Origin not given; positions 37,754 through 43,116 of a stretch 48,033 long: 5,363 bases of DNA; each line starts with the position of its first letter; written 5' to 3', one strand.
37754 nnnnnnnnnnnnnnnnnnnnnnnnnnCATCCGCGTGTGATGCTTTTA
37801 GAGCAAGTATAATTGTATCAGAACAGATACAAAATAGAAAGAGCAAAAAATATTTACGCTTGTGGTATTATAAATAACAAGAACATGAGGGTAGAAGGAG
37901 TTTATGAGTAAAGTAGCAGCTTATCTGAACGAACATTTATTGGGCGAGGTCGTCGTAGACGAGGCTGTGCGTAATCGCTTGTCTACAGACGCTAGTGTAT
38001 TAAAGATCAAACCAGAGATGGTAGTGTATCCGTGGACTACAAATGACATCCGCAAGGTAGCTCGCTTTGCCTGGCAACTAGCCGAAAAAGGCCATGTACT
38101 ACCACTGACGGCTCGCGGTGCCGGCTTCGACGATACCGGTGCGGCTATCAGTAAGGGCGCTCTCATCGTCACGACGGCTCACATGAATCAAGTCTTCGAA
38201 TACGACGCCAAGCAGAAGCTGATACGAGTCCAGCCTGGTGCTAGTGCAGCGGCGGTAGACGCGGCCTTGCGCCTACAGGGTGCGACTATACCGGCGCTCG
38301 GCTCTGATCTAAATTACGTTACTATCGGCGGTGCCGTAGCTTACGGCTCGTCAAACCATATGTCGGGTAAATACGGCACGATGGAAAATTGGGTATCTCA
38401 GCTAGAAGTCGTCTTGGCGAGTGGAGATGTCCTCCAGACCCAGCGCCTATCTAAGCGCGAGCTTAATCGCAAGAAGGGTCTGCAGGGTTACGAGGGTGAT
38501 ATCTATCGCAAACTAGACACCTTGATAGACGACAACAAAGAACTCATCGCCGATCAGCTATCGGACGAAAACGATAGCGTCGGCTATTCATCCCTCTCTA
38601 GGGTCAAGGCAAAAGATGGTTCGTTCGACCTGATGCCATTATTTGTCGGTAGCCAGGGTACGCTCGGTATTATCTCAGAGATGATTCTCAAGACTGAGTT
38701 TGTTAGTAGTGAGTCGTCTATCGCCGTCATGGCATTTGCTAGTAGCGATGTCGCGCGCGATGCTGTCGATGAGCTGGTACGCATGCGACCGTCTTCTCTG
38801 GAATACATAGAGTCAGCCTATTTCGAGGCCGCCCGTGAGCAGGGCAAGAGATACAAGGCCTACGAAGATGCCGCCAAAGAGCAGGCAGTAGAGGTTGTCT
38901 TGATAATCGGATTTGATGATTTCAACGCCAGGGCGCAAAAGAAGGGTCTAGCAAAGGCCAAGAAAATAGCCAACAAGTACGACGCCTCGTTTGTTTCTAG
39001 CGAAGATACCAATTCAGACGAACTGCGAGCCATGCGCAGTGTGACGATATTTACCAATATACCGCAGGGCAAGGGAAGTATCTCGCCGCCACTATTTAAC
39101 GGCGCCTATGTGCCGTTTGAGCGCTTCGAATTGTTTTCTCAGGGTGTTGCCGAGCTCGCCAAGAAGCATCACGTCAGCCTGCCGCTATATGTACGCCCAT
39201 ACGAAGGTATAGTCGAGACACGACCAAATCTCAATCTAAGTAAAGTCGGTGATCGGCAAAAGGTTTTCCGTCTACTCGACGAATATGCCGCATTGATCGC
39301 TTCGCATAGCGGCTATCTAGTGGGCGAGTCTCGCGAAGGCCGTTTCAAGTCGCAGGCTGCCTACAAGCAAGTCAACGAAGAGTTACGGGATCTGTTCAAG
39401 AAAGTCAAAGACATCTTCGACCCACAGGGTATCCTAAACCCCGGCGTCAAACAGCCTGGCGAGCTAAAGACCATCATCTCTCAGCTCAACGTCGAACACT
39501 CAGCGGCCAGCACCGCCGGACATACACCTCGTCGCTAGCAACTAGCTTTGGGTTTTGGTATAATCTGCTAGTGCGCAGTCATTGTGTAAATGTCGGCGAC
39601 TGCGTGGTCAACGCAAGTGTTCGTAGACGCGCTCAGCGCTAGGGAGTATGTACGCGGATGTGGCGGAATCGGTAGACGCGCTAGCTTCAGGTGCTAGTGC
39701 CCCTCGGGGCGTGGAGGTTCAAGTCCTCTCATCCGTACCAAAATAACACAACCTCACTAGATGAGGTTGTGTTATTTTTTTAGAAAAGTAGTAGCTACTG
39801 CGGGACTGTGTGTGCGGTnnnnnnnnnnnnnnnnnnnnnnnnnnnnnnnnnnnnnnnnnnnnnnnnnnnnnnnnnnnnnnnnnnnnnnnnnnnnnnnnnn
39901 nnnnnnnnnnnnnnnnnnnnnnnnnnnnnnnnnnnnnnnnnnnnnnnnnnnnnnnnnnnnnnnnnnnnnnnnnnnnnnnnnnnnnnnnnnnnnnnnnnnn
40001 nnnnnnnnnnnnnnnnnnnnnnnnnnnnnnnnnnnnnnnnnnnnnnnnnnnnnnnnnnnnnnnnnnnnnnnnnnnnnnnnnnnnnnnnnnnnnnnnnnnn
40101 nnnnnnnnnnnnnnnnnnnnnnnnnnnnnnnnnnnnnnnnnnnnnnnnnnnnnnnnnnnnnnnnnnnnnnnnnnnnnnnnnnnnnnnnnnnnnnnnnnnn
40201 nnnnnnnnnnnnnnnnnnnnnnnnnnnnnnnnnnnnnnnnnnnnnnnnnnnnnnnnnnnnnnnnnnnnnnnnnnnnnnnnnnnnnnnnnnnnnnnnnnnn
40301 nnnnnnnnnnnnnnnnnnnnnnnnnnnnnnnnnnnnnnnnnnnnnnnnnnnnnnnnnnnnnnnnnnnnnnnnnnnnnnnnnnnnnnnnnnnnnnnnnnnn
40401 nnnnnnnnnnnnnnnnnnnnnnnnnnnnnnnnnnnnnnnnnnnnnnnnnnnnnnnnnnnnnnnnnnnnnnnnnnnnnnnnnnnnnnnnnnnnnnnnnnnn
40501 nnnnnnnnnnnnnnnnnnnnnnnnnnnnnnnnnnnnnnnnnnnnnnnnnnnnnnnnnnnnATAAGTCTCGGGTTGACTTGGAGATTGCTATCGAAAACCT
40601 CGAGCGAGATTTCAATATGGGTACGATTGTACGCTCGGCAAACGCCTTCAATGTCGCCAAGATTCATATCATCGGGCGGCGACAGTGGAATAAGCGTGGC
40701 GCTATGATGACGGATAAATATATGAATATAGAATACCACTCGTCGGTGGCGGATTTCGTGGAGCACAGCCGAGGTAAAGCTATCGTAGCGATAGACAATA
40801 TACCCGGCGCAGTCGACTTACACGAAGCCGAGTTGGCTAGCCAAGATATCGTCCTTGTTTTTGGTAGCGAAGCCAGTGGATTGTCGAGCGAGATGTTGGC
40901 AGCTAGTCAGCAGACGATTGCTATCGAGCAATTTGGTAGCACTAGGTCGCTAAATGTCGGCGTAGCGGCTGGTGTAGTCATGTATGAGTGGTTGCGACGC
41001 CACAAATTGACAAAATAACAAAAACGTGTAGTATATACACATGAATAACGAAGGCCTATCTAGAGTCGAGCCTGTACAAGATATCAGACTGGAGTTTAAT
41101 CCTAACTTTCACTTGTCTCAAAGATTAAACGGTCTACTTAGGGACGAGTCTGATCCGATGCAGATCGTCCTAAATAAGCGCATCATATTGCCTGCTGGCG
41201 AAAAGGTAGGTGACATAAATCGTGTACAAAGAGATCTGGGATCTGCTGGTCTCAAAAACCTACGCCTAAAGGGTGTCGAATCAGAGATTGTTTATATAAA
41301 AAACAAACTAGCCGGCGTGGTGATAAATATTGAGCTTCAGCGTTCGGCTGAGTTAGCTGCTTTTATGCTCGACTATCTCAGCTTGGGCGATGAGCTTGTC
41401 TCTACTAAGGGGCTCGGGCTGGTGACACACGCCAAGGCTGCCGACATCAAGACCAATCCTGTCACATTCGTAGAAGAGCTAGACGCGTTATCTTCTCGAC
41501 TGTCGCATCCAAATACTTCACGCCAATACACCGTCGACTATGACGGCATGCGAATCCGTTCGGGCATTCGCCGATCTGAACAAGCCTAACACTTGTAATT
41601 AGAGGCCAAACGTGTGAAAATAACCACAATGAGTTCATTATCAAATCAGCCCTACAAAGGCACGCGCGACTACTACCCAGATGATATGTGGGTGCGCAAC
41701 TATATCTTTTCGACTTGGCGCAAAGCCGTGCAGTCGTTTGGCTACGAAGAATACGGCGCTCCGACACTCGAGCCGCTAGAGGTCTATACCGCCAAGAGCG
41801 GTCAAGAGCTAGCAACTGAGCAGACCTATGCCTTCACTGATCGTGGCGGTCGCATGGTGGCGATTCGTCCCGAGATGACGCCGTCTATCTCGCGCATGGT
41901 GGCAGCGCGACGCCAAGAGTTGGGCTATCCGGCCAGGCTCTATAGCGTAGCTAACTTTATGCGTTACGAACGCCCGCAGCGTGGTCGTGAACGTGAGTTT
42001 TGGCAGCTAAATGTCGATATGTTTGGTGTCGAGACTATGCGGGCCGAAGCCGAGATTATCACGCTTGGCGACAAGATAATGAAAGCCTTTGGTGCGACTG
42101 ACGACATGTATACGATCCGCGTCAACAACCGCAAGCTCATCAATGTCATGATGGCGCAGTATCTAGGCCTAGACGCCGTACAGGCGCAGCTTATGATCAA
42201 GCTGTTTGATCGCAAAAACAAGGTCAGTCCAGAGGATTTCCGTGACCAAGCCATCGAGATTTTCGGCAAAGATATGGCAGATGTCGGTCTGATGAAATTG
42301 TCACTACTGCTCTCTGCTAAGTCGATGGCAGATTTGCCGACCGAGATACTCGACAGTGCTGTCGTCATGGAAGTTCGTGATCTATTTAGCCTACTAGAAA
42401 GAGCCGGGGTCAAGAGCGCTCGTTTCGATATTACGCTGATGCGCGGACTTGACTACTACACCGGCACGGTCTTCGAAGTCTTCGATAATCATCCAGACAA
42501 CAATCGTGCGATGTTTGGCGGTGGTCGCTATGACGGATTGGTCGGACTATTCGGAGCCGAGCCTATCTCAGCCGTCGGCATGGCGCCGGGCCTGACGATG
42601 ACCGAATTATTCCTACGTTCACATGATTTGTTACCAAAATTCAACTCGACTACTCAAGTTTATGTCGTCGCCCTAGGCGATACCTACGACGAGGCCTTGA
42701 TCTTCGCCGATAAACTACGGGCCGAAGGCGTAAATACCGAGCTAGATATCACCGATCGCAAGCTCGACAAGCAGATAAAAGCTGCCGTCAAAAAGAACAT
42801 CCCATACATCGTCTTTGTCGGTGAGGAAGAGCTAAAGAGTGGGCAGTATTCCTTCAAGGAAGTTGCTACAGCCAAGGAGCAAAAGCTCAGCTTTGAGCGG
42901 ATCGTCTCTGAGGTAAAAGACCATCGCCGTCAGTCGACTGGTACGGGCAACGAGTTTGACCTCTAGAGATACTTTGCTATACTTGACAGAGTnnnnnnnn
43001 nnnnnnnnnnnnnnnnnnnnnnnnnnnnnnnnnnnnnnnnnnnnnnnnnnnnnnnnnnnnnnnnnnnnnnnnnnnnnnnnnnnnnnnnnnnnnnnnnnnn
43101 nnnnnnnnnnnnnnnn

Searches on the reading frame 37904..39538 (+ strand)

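Call 11: search_protein_families(library=ncbifam, proteins=[window:37904-39538:+])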
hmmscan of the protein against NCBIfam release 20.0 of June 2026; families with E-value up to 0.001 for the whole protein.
window:37904-39538:+ (544 aa): 8 families
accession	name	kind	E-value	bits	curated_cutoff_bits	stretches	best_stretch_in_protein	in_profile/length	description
NF049975.1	2HglutDHaseYdiJ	equivalog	2.6e-56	191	1350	1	10-514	25-537/1018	D-2-hydroxyglutarate dehydrogenase YdiJ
TIGR00387.1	glcD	equivalog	1.7e-44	152.3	567.9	2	40-180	1-137/413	glycolate oxidase subunit GlcD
NF008408.0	PRK11230.1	equivalog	3.3e-24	85.2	897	2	239-518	202-473/499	glycolate oxidase subunit GlcD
NF008439.0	PRK11282.1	equivalog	9.3e-11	41.2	284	0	66-178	23-135/358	glycolate oxidase subunit GlcE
NF053785.1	DcplphribOxDprE1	equivalog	9.4e-09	35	500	1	46-179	21-150/449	decaprenylphosphoryl-beta-D-ribose oxidase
TIGR01678.1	FAD_lactone_ox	subfamily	2.5e-08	33.3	396.8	1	29-186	7-156/438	sugar 1,4-lactone oxidase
TIGR01679.1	bact_FAD_ox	subfamily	4.8e-08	32.3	292.25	1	67-186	34-150/419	FAD-linked oxidoreductase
TIGR01677.1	pln_FAD_oxido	subfamily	6e-05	21.7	383.1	1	39-172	36-169/560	FAD-dependent oxidoreductase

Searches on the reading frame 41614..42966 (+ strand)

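Call 12: search_protein_families(library=ncbifam, proteins=[window:41614-42966:+], max_evalue=1e-10)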
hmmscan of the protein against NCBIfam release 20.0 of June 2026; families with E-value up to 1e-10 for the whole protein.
window:41614-42966:+ (450 aa): 20 families
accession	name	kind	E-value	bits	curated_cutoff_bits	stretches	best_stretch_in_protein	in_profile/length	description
TIGR00442.1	hisS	equivalog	3.9e-103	345.6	286.75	1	12-426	1-405/406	histidine--tRNA ligase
NF009085.0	PRK12420.1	equivalog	1.3e-65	222.4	540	1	12-430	5-422/426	histidine--tRNA ligase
TIGR00443.1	hisZ_biosyn_reg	equivalog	2.9e-56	190.9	271.65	1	18-327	1-305/314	ATP phosphoribosyltransferase regulatory subunit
NF008940.0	PRK12292.2-3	equivalog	3.7e-45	154.4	450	1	11-406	3-395/404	ATP phosphoribosyltransferase regulatory subunit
NF008942.0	PRK12292.2-5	equivalog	7e-45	153.4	643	1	14-434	12-427/434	ATP phosphoribosyltransferase regulatory subunit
NF008941.0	PRK12292.2-4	equivalog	4e-42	144.5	447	1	15-403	11-386/393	ATP phosphoribosyltransferase regulatory subunit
NF008936.0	PRK12292.1-3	equivalog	7e-36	123.9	492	1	15-407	9-396/406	ATP phosphoribosyltransferase regulatory subunit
NF008953.0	PRK12295.1-6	equivalog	1.2e-28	100.1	384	2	37-205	21-182/384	ATP phosphoribosyltransferase regulatory subunit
NF008945.0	PRK12292.3-3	equivalog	8.3e-27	94.2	409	1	15-403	4-359/368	ATP phosphoribosyltransferase regulatory subunit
NF008938.0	PRK12292.1-6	equivalog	9.5e-25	87.3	833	1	15-330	10-320/420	ATP phosphoribosyltransferase regulatory subunit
NF009086.0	PRK12421.1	equivalog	1.7e-22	79.9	318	1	38-373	34-356/389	ATP phosphoribosyltransferase regulatory subunit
NF008943.0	PRK12292.3-1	equivalog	2.6e-21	76.2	690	1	14-162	27-170/403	ATP phosphoribosyltransferase regulatory subunit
NF008939.0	PRK12292.2-1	equivalog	7.9e-21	74.2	335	1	11-332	3-318/391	ATP phosphoribosyltransferase regulatory subunit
NF008935.0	PRK12292.1-1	equivalog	1e-18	67.5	350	1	39-315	32-299/382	ATP phosphoribosyltransferase regulatory subunit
NF008950.0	PRK12295.1-3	equivalog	1.2e-17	64.4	492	0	241-324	285-368/387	ATP phosphoribosyltransferase regulatory subunit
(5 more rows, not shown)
